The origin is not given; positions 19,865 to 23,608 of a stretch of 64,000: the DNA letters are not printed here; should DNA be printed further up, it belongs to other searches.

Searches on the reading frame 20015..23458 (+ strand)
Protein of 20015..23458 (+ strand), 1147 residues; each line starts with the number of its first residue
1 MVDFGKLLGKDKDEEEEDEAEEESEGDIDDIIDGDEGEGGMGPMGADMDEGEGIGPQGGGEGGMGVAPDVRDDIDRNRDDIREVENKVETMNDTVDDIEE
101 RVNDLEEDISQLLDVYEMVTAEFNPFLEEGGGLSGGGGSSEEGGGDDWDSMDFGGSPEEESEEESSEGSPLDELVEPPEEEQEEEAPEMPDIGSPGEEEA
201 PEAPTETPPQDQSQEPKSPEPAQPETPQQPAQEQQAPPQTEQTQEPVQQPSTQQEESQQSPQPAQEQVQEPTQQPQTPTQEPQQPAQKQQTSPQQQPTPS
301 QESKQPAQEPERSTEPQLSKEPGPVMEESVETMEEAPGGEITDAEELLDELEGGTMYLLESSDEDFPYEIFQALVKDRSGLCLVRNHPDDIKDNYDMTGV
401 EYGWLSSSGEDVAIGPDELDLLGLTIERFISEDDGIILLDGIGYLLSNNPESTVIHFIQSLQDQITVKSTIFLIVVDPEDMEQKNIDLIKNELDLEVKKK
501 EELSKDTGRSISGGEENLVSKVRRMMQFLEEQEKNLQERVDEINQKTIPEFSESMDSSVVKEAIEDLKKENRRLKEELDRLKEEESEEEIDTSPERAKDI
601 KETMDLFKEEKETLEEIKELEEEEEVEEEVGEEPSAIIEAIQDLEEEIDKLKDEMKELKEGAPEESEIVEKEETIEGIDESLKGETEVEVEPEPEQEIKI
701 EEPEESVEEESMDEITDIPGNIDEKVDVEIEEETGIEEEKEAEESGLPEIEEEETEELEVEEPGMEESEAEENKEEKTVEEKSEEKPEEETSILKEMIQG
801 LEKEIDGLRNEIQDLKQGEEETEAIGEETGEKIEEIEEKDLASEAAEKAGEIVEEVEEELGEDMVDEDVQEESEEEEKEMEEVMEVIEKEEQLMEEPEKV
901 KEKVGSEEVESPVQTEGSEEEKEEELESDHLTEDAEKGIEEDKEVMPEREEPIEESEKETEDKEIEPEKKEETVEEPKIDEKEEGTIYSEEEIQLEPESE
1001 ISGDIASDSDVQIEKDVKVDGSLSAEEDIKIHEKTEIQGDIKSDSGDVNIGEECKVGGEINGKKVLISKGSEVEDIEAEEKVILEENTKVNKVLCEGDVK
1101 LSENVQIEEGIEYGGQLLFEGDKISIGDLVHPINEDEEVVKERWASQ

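Call 7: search_protein_families(library=pfam, proteins=[window:20015-23458:+], max_evalue=0.001)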
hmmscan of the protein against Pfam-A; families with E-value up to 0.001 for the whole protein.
window:20015-23458:+ (1147 aa): 3 families
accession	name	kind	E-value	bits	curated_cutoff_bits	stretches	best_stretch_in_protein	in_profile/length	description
PF05763.18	DUF835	-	4.1e-25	88.6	33.1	1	363-493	4-136/136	Protein of unknown function (DUF835)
PF04519.19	Bactofilin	-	3.8e-11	43.5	27.9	2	1013-1116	3-96/98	Polymer-forming cytoskeletal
PF05377.16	FlaC_arch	-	5.2e-10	40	27.8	1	80-126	8-54/55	Flagella accessory protein C (FlaC)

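Call 57: search_protein_families(library=pfam, proteins=[window:20015-23458:+], max_evalue=10)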
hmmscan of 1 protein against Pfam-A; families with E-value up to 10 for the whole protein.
window:20015-23458:+ (1147 aa): 11 families
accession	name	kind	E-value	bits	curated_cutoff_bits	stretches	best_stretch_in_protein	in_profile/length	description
PF05763.18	DUF835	-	4.1e-25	88.6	33.1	1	363-493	4-136/136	Protein of unknown function (DUF835)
PF04519.19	Bactofilin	-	3.8e-11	43.5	27.9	2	1013-1116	3-96/98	Polymer-forming cytoskeletal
PF05377.16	FlaC_arch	-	5.2e-10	40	27.8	1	80-126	8-54/55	Flagella accessory protein C (FlaC)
PF25084.1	LbH_EIF2B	-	0.001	19.5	54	2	985-1074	2-88/105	EIF2B subunit epsilon LbH domain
PF05531.17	NPV_P10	-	0.011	16.6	29.8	2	78-113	10-44/75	Nucleopolyhedrovirus P10 protein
PF12808.12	Mto2_bdg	-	0.017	15.8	22.3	1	555-584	22-51/52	Micro-tubular organiser Mto1 C-term Mto2-binding region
PF10779.14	XhlA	-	0.019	15.5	34.7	2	795-838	3-46/67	Haemolysin XhlA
PF06009.19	Laminin_II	-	0.043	14.3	33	1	70-115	29-74/138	Laminin Domain II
PF10046.14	BLOC1_2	-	0.044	14.6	33.4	1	72-112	44-84/96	Biogenesis of lysosome-related organelles complex-1 subunit 2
PF18288.6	FAA_hydro_N_2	-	1.1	10.2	25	0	74-120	18-64/78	Fumarylacetoacetase N-terminal domain 2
PF14584.11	DUF4446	-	1.3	9.5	27.4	1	80-134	46-98/150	Protein of unknown function (DUF4446)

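Call 80: search_solved_structures(query=window:20015-23458:+, max_evalue=0.01)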
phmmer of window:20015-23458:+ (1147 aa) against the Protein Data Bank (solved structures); distinct sequences matched with E-value up to 0.01: 0.
